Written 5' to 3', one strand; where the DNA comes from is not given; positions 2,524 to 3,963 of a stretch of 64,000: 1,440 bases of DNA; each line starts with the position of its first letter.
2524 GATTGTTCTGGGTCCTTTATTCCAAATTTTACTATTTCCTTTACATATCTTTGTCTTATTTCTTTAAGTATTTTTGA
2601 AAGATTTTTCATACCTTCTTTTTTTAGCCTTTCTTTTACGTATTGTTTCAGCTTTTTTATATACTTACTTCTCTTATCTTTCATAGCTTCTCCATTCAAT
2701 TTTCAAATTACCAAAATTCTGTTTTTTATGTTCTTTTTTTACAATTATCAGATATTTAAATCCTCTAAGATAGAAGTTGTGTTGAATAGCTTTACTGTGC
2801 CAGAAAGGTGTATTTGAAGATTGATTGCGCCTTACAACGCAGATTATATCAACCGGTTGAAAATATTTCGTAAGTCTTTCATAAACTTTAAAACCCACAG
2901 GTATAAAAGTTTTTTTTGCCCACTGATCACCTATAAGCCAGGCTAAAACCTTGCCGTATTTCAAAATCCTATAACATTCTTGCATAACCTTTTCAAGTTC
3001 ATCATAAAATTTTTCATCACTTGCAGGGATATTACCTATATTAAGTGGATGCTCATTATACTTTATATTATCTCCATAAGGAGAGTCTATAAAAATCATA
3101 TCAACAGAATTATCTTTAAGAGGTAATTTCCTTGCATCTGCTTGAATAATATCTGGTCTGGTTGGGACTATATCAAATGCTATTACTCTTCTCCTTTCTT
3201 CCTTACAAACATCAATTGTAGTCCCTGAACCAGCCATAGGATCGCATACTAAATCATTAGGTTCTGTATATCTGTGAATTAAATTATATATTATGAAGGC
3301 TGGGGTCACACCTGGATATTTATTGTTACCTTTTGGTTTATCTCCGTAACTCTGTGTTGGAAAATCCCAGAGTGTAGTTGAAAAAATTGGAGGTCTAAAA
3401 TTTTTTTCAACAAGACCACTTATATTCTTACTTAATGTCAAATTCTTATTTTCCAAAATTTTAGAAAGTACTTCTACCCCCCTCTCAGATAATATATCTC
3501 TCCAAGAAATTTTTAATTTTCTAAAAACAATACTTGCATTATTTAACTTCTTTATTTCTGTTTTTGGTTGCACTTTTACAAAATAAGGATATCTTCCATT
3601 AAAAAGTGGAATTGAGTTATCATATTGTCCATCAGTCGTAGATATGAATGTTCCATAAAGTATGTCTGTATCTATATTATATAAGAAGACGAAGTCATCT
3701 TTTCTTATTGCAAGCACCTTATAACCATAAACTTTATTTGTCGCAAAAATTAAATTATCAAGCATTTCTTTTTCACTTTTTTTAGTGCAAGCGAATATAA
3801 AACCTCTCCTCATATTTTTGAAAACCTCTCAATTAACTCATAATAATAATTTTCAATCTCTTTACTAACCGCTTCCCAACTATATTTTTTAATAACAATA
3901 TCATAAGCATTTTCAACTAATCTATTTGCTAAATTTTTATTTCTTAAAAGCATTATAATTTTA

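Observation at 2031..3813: R-M pair inside the lgt-glycosyltransferase operon; methyltransferase carries an N-terminal DCD/YTH-like PUA-fold domain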

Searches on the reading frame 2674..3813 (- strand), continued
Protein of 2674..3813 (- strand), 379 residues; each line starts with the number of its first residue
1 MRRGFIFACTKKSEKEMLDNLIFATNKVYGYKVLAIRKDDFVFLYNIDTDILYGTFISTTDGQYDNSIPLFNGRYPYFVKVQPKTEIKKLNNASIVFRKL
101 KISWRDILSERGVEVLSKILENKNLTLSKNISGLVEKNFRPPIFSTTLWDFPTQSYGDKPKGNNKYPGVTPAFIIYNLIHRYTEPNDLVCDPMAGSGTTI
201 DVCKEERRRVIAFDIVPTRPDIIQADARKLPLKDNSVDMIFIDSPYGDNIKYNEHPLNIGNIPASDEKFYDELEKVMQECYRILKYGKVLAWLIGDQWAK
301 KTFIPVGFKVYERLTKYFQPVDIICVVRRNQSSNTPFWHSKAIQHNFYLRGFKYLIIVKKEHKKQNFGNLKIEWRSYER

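Call 10: find_encoding_contigs(protein=window:2674-3813:-, flank=8000, max_places=8)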
Protein window:2674-3813:- (379 aa): 7 contigs read that carry it; 6 places shown.
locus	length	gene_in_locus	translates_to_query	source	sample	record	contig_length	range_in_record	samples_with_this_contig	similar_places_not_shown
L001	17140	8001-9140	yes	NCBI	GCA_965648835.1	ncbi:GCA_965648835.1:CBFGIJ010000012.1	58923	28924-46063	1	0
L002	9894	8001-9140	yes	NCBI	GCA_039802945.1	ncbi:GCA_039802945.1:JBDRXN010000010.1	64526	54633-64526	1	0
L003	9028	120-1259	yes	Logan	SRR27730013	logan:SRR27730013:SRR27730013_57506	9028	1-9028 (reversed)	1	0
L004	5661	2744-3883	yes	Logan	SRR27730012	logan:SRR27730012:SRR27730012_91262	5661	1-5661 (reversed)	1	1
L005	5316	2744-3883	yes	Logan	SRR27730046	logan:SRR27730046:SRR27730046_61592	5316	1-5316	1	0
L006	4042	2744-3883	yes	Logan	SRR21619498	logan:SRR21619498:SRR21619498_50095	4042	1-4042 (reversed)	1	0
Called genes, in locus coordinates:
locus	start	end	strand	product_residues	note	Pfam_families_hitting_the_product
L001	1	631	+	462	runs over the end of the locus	PF03349:Toluene_X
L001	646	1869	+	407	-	PF00756:Esterase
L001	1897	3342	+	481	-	PF02518:HATPase_c (weak), PF13589:HATPase_c_3, PF01119:DNA_mis_repair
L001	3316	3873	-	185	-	PF01121:CoaE, PF13238:AAA_18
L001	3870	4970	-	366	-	PF00155:Aminotran_1_2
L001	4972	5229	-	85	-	-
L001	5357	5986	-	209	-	PF02578:Cu-oxidase_4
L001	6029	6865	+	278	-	PF01790:LGT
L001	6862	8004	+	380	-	PF13439:Glyco_transf_4, PF20706:GT4-conflict (weak), PF00534:Glycos_transf_1, PF13692:Glyco_trans_1_4, PF13524:Glyco_trans_1_2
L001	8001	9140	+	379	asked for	PF10539:Dev_Cell_Death, PF01555:N6_N4_Mtase, PF05148:Methyltransf_8 (faint), PF01170:UPF0020 (faint), PF08241:Methyltransf_11 (faint), PF01555:N6_N4_Mtase (weak)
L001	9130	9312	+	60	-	-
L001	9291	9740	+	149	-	PF18643:RE_BsaWI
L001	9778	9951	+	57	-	-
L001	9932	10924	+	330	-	PF00044:Gp_dh_N, PF02800:Gp_dh_C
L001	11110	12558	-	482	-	PF00180:Iso_dh, PF18324:Isocitrate_DH_C_bact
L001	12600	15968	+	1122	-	PF17915:zf_Rg, PF04851:ResIII (weak), PF00270:DEAD, PF01751:Toprim, PF01131:Topoisom_bac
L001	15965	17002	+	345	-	PF00764:Arginosuc_synth (faint), PF02540:NAD_synthase (weak), PF03054:tRNA_Me_trans, PF20259:tRNA_Me_trans_M, PF20258:tRNA_Me_trans_C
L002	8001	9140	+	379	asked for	PF10539:Dev_Cell_Death, PF01555:N6_N4_Mtase, PF05148:Methyltransf_8 (faint), PF01170:UPF0020 (faint), PF08241:Methyltransf_11 (faint), PF01555:N6_N4_Mtase (weak)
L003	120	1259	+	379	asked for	PF10539:Dev_Cell_Death, PF01555:N6_N4_Mtase, PF05148:Methyltransf_8 (faint), PF01170:UPF0020 (faint), PF08241:Methyltransf_11 (faint), PF01555:N6_N4_Mtase (weak)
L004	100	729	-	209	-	PF02578:Cu-oxidase_4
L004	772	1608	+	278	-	PF01790:LGT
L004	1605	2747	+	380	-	PF13439:Glyco_transf_4, PF20706:GT4-conflict (weak), PF00534:Glycos_transf_1, PF13692:Glyco_trans_1_4, PF13524:Glyco_trans_1_2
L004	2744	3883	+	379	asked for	PF10539:Dev_Cell_Death, PF01555:N6_N4_Mtase, PF05148:Methyltransf_8 (faint), PF01170:UPF0020 (faint), PF08241:Methyltransf_11 (faint), PF01555:N6_N4_Mtase (weak)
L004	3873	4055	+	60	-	-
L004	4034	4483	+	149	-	PF18643:RE_BsaWI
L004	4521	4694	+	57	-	-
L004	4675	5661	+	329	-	?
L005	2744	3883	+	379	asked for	PF10539:Dev_Cell_Death, PF01555:N6_N4_Mtase, PF05148:Methyltransf_8 (faint), PF01170:UPF0020 (faint), PF08241:Methyltransf_11 (faint), PF01555:N6_N4_Mtase (weak)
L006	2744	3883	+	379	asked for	PF10539:Dev_Cell_Death, PF01555:N6_N4_Mtase, PF05148:Methyltransf_8 (faint), PF01170:UPF0020 (faint), PF08241:Methyltransf_11 (faint), PF01555:N6_N4_Mtase (weak)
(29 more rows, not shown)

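Call 29: find_encoding_contigs(protein=P0002, flank=8000, max_places=2)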
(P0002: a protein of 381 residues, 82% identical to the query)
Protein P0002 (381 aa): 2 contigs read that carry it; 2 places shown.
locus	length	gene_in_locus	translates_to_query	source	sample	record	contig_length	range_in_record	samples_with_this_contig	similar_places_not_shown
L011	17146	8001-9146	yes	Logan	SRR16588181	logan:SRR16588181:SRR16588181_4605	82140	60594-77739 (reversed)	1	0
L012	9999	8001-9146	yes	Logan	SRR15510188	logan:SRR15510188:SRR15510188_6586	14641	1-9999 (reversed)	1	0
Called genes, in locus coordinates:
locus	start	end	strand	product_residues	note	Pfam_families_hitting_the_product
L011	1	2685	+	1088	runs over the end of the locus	PF13361:UvrD_C, PF12705:PDDEXK_1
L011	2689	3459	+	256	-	PF03104:DNA_pol_B_exo1 (weak), PF13482:RNase_H_2 (weak), PF10108:DNA_pol_B_exo2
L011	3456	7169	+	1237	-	PF00580:UvrD-helicase, PF01443:Viral_helicase1 (faint), PF13245:AAA_19 (weak), PF13361:UvrD_C, PF13538:UvrD_C_2 (faint), PF12705:PDDEXK_1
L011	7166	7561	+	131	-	PF01986:DUF123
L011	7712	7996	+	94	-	-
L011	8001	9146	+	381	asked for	PF10539:Dev_Cell_Death, PF01555:N6_N4_Mtase, PF05148:Methyltransf_8 (faint), PF01170:UPF0020 (faint), PF08241:Methyltransf_11 (faint), PF01555:N6_N4_Mtase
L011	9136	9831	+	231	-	PF18643:RE_BsaWI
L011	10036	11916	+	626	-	PF02638:GHL10, PF13200:DUF4015 (weak), PF13860:FlgD_ig, PF18962:Por_Secre_tail (weak)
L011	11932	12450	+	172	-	PF01928:CYTH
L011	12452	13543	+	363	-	PF00245:Alk_phosphatase, PF00884:Sulfatase (faint), PF01676:Metalloenzyme, PF01663:Phosphodiest (faint)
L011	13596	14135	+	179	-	-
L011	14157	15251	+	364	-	PF01926:MMR_HSR1, PF02421:FeoB_N (weak), PF06071:YchF-GTPase_C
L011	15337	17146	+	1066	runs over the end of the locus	PF13088:BNR_2 (faint), PF25852:DUF6242_C (faint), PF02012:BNR (faint), PF24316:Tli3 (faint), PF15902:Sortilin-Vps10, PF15899:BNR_6 (faint), PF15902:Sortilin-Vps10 (weak)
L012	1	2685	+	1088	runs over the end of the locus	PF13361:UvrD_C, PF12705:PDDEXK_1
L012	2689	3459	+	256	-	PF03104:DNA_pol_B_exo1 (weak), PF13482:RNase_H_2 (weak), PF10108:DNA_pol_B_exo2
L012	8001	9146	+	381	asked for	PF10539:Dev_Cell_Death, PF01555:N6_N4_Mtase, PF05148:Methyltransf_8 (faint), PF01170:UPF0020 (faint), PF08241:Methyltransf_11 (faint), PF01555:N6_N4_Mtase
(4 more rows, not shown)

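Call 30: find_encoding_contigs(protein=P0004, flank=8000, max_places=2)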
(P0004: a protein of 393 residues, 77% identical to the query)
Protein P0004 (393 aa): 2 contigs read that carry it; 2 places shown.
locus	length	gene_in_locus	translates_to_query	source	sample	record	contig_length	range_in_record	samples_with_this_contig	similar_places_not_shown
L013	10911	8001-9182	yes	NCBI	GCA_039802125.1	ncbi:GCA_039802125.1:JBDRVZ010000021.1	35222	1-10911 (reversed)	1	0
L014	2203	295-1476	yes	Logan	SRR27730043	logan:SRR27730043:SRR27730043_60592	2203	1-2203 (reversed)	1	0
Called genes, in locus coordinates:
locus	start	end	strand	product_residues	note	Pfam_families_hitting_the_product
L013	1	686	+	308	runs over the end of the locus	PF04166:PdxA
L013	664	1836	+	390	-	PF26550:Tricorn_2nd, PF26549:Tricorn_N, PF07676:PD40 (weak), PF00930:DPPIV_N (weak), PF26549:Tricorn_N (weak), PF07676:PD40, PF26549:Tricorn_N, PF07676:PD40, +6 more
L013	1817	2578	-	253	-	PF01790:LGT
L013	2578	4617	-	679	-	PF00009:GTP_EFTU, PF22042:EF-G_D2, PF03144:GTP_EFTU_D2, PF14492:EFG_III, PF16658:RF3_C, PF03764:EFG_IV, PF00679:EFG_C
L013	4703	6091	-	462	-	PF18962:Por_Secre_tail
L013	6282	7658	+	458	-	PF00753:Lactamase_B, PF23023:Anti-Pycsar_Apyc1 (faint), PF12706:Lactamase_B_2 (weak), PF16661:Lactamase_B_6, PF10996:Beta-Casp, PF07521:RMMBL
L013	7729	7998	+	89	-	-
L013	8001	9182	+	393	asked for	PF10539:Dev_Cell_Death, PF01555:N6_N4_Mtase, PF01170:UPF0020 (faint), PF01555:N6_N4_Mtase (weak)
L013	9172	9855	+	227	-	PF18643:RE_BsaWI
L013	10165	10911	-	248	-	PF13860:FlgD_ig, PF18962:Por_Secre_tail (weak)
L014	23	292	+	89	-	-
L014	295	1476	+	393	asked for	PF10539:Dev_Cell_Death, PF01555:N6_N4_Mtase, PF01170:UPF0020 (faint), PF01555:N6_N4_Mtase (weak)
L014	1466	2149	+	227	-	PF18643:RE_BsaWI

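Call 33: search_protein_families(library=pfam, proteins=[L011:7712-7996:+, L013:7729-7998:+, L011:7166-7561:+], max_evalue=1)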
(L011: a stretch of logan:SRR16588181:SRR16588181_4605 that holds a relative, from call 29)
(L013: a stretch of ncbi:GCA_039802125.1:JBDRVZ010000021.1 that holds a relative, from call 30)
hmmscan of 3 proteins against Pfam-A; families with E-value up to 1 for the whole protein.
L011:7712-7996:+ (94 aa): 1 family
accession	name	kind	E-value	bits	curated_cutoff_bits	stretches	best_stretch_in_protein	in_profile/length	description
PF19786.4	DUF6270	-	0.13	12.6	27.5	1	51-86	63-97/222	Family of unknown function (DUF6270)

L013:7729-7998:+ (89 aa): 0 families

L011:7166-7561:+ (131 aa): 2 families
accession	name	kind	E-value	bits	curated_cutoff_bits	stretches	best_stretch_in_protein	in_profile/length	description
PF01986.22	DUF123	-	4.2e-24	85.3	25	1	24-111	2-95/95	Domain of unknown function DUF123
PF01541.30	GIY-YIG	-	0.012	16.4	22.6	1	29-53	13-36/78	GIY-YIG catalytic domain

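Call 56: find_encoding_contigs(protein=P0097, flank=5000, max_places=2)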
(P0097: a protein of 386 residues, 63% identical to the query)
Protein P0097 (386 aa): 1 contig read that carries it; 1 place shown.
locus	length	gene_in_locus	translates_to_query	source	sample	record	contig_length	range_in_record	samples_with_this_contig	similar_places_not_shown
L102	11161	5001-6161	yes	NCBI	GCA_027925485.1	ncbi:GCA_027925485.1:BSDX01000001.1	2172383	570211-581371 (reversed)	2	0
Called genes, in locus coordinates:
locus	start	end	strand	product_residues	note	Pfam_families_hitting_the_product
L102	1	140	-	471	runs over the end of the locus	PF00289:Biotin_carb_N, PF02222:ATP-grasp (faint), PF02786:CPSase_L_D2, PF07478:Dala_Dala_lig_C, PF02785:Biotin_carb_C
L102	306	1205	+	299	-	-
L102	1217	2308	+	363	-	-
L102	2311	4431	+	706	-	PF12895:ANAPC3 (faint), PF23914:TPR_CcmH_CycH (faint), PF00515:TPR_1 (faint), PF13432:TPR_16 (weak), PF14559:TPR_19, PF00595:PDZ, PF17820:PDZ_6, PF13371:TPR_9 (weak), +9 more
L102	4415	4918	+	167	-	PF14366:DUF4410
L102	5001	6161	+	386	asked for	PF10539:Dev_Cell_Death, PF01555:N6_N4_Mtase, PF01170:UPF0020 (faint), PF08241:Methyltransf_11 (faint), PF01555:N6_N4_Mtase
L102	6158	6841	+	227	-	PF18643:RE_BsaWI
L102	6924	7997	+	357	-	PF04055:Radical_SAM, PF19288:CofH_C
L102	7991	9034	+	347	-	PF04055:Radical_SAM, PF19288:CofH_C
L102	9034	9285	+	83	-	-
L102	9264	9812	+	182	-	PF08843:AbiEii (weak)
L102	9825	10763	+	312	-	PF00890:FAD_binding_2 (weak), PF01134:GIDA (faint), PF01266:DAO (faint), PF01946:Thi4 (weak), PF07992:Pyr_redox_2, PF12831:FAD_oxidored, PF13450:NAD_binding_8 (weak), PF13738:Pyr_redox_3, +1 more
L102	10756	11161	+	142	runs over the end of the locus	PF13513:HEAT_EZ (faint), PF13646:HEAT_2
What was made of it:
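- The same pair at 77-82% identity in unrelated contexts (calls 29, 30), and in Thermodesulfovibrio yellowstonii (call 56). The pair is mobile as a unit (calls 29, 30, 56). Other cassette copies sit next to UvrD-type helicase-nuclease genes, a beta-CASP gene or radical-SAM genes (calls 29, 30, 56).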

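Call 70: search_protein_families(library=ncbifam, proteins=[L011:7712-7996:+, L013:7729-7998:+], max_evalue=1)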
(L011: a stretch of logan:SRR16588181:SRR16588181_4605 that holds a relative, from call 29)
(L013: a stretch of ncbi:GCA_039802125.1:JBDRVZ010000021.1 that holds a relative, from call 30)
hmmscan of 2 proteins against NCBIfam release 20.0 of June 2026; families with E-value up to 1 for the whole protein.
L011:7712-7996:+ (94 aa): 0 families

L013:7729-7998:+ (89 aa): 0 families

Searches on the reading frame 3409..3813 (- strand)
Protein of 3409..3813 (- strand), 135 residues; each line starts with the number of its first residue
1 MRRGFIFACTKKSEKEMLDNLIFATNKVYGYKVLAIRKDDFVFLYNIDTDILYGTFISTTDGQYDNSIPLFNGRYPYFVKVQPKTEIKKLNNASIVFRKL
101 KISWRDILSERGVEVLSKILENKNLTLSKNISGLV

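Call 32: predict_structure(alignment_id=A4)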
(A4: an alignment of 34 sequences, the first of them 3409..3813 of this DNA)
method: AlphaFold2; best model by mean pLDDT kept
length: 135 residues; sequences in the alignment: 34
mean_pLDDT: 92.9   pTM: 0.87
mean pLDDT of the five models: 92.9, 92.5, 92.4, 92.3, 91.9
residues with pLDDT >= 90: 113; 70-90: 20; 50-70: 2; < 50: 0
segments of 3 or more residues with pLDDT < 50: none
pLDDT, mean of each block of 10 residues (from residue 1): 94 95 94 97 98 98 90 90 96 95 95 94 74 88
secondary structure, 60 per line:
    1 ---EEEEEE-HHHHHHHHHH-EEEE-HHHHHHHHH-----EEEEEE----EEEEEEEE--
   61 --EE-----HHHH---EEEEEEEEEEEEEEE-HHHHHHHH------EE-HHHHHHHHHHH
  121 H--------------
elements in order: E4-9 H11-20 E22-25 H27-35 E41-46 E51-58 H70-73 E77-91 H93-100 H110-121
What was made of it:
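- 3451..3813 (-): DCD / EVE-YTH-like PUA-fold domain (residues 1-121). AF2 pLDDT 92.9, pTM 0.87, beta-alpha-beta-alpha-beta-beta...beta layout (call 32).
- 3394..3450 (-): Linker (residues 122-140). No regular secondary structure after residue 121, and pLDDT falls to 74 in the block of residues 121-130 (call 32).
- On DCD domain (PF10539), PUA-like superfamily: AF2 secondary structure (call 32).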

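Call 43: fold_search(model_id=the predicted structure, library=pdb)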
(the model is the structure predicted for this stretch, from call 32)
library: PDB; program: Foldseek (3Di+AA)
matches with E <= 10: 485; with E <= 0.001: 40
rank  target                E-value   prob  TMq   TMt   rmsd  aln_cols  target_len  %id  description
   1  1wmm                  1.7e-05  1.00  0.68  0.64   3.7       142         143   18  Crystal structure of PH1033 from Pyrococcus horikoshii Ot3 (released 2005-08-23)
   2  4u8t_C                2.7e-05  1.00  0.63  0.56   6.5       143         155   11  Crystal structure of YTH domain of Zygosaccharomyces rouxii MRB1 protein in complex with N6-Methyladenosine RNA (released 2014-09-10)
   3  2hd9                  2.9e-05  1.00  0.68  0.64   3.7       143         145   17  Crystal structure of PH1033 from Pyrococcus horikoshii OT3 (released 2006-12-20)
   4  2p5d                  5.5e-05  1.00  0.69  0.65   4.3       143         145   13  Crystal structure of MJECL36 from Methanocaldococcus jannaschii DSM 2661 (released 2007-09-18)
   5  4u8t_A                5.5e-05  1.00  0.51  0.45   3.6       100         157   14  Crystal structure of YTH domain of Zygosaccharomyces rouxii MRB1 protein in complex with N6-Methyladenosine RNA (released 2014-09-10)
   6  4rcm_A                1.2e-04  1.00  0.66  0.56   4.7       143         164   13  Crystal structure of the Pho92 YTH domain in complex with m6A (released 2014-11-19)
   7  4u8t_B                1.7e-04  1.00  0.63  0.56   6.5       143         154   11  Crystal structure of YTH domain of Zygosaccharomyces rouxii MRB1 protein in complex with N6-Methyladenosine RNA (released 2014-09-10)
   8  6yex_A                2.0e-04  1.00  0.61  0.30   4.6       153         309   10  VcaM4I restriction endonuclease in the absence of DNA (released 2020-12-16)
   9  7z8w_A                2.0e-04  1.00  0.61  0.58   4.6       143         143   10  Crystal structure of YTHDF2 with compound YLI_DC1_018 (released 2022-03-30)
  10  6zot_B                2.1e-04  1.00  0.67  0.52   5.2       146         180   11  Crystal structure of YTHDF3 YTH domain in complex with m6A RNA (released 2020-10-28)
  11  4u8t_E                2.4e-04  1.00  0.60  0.54   6.6       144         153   11  Crystal structure of YTH domain of Zygosaccharomyces rouxii MRB1 protein in complex with N6-Methyladenosine RNA (released 2014-09-10)
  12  5eim_A                2.6e-04  1.00  0.53  0.47   3.1       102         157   15  YTH domain-containing protein mmi1 and RNA complex (released 2016-01-27)
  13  4rdo_F                2.9e-04  1.00  0.65  0.63   4.5       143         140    8  Structure of YTH-YTHDF2 in the free state (released 2014-12-24)
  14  4wqn_A                3.1e-04  1.00  0.66  0.60   4.6       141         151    9  Crystal structure of N6-methyladenosine RNA reader YTHDF2 (released 2014-11-19)
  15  7z4u_B                3.3e-04  1.00  0.68  0.62   3.7       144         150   10  Crystal structure of YTHDF2 with compound YLI_DF_028 (released 2022-03-16)
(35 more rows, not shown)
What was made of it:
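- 3451..3813 (-): Foldseek prob 1.00, TM 0.6-0.69 to PH1033, MJECL36, YTH domains and VcaM4I (call 43).
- On DCD domain (PF10539), PUA-like superfamily: Foldseek prob 1.00 to PH1033, MJECL36, YTH domains and VcaM4I (call 43).
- Closest known: Modification-dependent. Same: The same reader fold (call 43), used in a DNA defence context.
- All characterised structural neighbours bind flipped modified bases (call 43).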

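Call 50: search_protein_representatives(protein=window:3409-3813:-)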
Query: 135 residues. Proteins with E-value up to 0.001 (for the whole library): 173; up to 1e-10: 50; up to 1e-30: 2. The best 150 are listed.
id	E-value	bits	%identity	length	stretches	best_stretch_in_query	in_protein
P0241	7.3e-41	155.5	60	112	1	1-112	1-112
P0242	3.2e-35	137.3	55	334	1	2-128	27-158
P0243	4.8e-30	120.6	54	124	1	3-99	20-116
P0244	1.2e-25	106.4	47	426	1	2-127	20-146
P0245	4.6e-25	104.5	40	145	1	2-115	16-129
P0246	1.2e-24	103.2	67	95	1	1-72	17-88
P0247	6.3e-24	100.8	71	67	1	1-66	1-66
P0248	2.2e-23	99.0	38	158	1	3-123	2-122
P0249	1.1e-22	96.8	44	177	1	3-124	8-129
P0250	1.1e-22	96.8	39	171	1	3-123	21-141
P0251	1.4e-22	96.4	51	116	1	3-108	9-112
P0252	2.3e-22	95.8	44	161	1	3-118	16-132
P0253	1.8e-21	92.9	43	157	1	3-120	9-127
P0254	2.8e-21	92.2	44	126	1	3-104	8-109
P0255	3.6e-21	91.9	53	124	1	3-95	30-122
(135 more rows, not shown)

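Call 87: fold_search(model_id=the predicted structure, library=viral)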
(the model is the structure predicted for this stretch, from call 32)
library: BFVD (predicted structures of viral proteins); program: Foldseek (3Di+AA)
matches with E <= 10: 574; with E <= 0.001: 2
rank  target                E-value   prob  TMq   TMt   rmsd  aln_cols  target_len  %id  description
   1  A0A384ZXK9            5.2e-04  0.99  0.41  0.29  11.3       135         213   12  Uncharacterized protein [Dickeya phage vB_DsoM_JA29]
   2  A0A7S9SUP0            1.0e-03  1.00  0.52  0.47   5.8       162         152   14  Uncharacterized protein [Virus NIOZ-UU159]
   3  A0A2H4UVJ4            1.1e-03  1.00  0.55  0.27   7.2       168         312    7  EVE domain-containing protein [Bodo saltans virus]
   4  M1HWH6                1.8e-03  1.00  0.56  0.54   4.6       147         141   14  (no name in the UniProt tables at hand)
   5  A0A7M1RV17            1.8e-03  1.00  0.42  0.61   4.0        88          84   14  Uncharacterized protein [uncultured phage cr130_1]
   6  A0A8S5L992            4.1e-03  0.97  0.38  0.39   5.1       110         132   10  Uncharacterized protein [Myoviridae sp. ctPuP5]
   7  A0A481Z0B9            6.5e-03  1.00  0.59  0.26   9.3       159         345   13  Uncharacterized protein [Mimivirus LCMiAC01]
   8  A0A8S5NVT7            6.9e-03  1.00  0.56  0.26   5.7       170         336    9  Uncharacterized protein [Myoviridae sp. ctEBR14]
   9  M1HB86                1.0e-02  0.93  0.43  0.36   5.4       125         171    9  (no name in the UniProt tables at hand)
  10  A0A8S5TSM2            1.1e-02  0.98  0.53  0.26   5.8       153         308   13  (P)ppGpp synthetase, RelA/SpoT family [Podoviridae sp. ctARy1]
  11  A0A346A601            1.2e-02  0.95  0.49  0.26   5.6       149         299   15  (no name in the UniProt tables at hand)
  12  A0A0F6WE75            1.6e-02  0.82  0.35  0.40  11.6       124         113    9  Uncharacterized protein [Mycobacterium phage Cambiare]
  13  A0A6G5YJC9            2.1e-02  0.87  0.39  0.40  11.8       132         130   13  (no name in the UniProt tables at hand)
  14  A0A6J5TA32            2.1e-02  0.77  0.33  0.26  11.1       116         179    7  Uncharacterized protein [uncultured Caudovirales phage]
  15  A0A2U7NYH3            2.2e-02  0.80  0.37  0.31   9.5       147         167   11  ASCH domain-containing protein [Hot spring virus BHS1]
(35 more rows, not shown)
